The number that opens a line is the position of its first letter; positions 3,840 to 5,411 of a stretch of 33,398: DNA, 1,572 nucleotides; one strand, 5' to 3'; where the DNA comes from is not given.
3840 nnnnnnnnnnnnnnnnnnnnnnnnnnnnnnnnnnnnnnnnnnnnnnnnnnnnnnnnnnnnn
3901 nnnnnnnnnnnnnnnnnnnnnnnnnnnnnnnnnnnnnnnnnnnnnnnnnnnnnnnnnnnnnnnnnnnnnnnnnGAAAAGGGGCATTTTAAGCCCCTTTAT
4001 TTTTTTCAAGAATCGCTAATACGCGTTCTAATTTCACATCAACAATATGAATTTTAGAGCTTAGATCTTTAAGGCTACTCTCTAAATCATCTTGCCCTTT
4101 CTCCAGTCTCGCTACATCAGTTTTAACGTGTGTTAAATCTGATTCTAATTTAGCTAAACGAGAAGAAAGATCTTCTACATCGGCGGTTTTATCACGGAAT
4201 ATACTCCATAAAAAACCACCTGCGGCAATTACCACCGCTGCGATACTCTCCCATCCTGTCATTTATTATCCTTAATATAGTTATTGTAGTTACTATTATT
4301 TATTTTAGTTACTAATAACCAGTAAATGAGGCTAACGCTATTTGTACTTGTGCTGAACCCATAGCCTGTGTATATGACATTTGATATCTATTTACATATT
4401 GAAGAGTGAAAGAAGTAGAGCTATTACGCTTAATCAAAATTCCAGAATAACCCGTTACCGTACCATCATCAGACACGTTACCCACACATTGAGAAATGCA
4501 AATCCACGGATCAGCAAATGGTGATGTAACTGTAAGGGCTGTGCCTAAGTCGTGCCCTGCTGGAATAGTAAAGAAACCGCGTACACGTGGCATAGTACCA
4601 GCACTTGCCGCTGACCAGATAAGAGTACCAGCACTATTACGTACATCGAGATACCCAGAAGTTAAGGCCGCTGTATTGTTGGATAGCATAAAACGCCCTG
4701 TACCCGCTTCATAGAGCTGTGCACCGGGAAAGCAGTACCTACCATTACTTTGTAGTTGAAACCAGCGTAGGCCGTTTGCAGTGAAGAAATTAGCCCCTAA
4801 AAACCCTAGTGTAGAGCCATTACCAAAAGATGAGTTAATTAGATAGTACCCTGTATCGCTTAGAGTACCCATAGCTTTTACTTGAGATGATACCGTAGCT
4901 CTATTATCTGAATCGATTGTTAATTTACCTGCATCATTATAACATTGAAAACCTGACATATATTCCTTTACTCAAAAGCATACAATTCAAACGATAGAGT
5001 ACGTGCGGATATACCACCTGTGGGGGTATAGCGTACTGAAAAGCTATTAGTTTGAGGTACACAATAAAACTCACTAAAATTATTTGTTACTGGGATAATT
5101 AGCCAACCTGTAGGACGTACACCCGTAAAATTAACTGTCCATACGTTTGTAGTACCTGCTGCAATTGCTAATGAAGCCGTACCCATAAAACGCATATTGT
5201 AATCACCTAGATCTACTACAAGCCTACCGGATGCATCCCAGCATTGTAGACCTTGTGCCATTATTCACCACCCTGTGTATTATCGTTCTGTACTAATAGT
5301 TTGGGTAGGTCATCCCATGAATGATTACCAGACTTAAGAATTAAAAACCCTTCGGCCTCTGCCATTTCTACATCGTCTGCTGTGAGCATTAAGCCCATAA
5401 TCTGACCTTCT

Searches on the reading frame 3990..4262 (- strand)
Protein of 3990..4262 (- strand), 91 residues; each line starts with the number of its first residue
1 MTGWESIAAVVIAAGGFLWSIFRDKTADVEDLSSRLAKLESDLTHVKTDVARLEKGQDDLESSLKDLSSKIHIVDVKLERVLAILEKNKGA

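Call 59: search_protein_families(library=pfam, proteins=[window:3990-4262:-], max_evalue=0.01)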
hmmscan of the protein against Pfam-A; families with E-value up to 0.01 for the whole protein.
window:3990-4262:- (91 aa): 10 families
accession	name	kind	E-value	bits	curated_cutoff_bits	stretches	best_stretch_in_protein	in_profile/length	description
PF25450.1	Rab11-FIP3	-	8.6e-05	23.3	31.9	1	23-79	50-106/125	Rab11-FIP3-like domain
PF16526.10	CLZ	-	0.00075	20.3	26.7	0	25-65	22-62/71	C-terminal leucine zipper domain of cyclic nucleotide-gated channels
PF12325.13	TMF_TATA_bd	-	0.0013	19.3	29.1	1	28-75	13-60/115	TATA element modulatory factor 1 TATA binding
PF24922.1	ACBP4_C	-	0.0016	19.1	31.2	1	27-79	3-55/105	Acyl-CoA-binding domain-containing protein 4-6, C-terminal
PF06657.18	Cep57_MT_bd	-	0.0033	18.3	31.3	1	28-87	9-66/77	Centrosome microtubule-binding domain of Cep57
PF02181.28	FH2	-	0.0042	16.7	34.8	1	17-86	248-321/372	Formin Homology 2 Domain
PF00261.25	Tropomyosin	-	0.0051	16.7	38.6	1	28-87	182-241/242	Tropomyosin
PF10473.14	CENP-F_leu_zip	-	0.0061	17.1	34.5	1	27-88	52-116/140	Leucine-rich repeats of kinetochore protein Cenp-F/LEK1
PF10805.13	DUF2730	-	0.0067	17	24.9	1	4-80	7-88/102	Protein of unknown function (DUF2730)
PF09304.16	Cortex-I_coil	-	0.01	16.5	60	0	28-75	10-57/107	Cortexillin coiled-coil region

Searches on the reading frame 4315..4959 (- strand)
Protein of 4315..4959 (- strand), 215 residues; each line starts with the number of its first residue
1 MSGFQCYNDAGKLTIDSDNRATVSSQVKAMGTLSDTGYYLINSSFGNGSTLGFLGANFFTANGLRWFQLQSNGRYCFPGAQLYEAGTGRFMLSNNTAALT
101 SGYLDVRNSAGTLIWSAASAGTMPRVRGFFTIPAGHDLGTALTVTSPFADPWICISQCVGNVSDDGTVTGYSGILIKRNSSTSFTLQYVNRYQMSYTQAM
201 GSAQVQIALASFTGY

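Call 59: search_protein_families(library=pfam, proteins=[window:4315-4959:-], max_evalue=0.01)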
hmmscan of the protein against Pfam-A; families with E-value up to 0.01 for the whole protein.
window:4315-4959:- (215 aa): 0 families

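Call 89: search_protein_families(library=phrogs, proteins=[window:4315-4959:-], max_evalue=0.001)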
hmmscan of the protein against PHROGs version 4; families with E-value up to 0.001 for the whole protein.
window:4315-4959:- (215 aa): 1 family
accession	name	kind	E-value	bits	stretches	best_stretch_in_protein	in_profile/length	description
phrog_4524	-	unknown function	3e-57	194.8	1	1-214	1-230/230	-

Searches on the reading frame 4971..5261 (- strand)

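Call 59: search_protein_families(library=pfam, proteins=[window:4971-5261:-], max_evalue=0.01)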
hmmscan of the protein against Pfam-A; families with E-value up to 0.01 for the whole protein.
window:4971-5261:- (97 aa): 0 families

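Call 89: search_protein_families(library=phrogs, proteins=[window:4971-5261:-], max_evalue=0.001)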
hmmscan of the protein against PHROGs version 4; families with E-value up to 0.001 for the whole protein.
window:4971-5261:- (97 aa): 2 families
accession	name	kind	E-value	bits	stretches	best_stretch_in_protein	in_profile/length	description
phrog_7961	-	unknown function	1.3e-22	81.5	1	1-97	1-108/108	-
phrog_2427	-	unknown function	2e-08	35.5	1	1-83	6-89/103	-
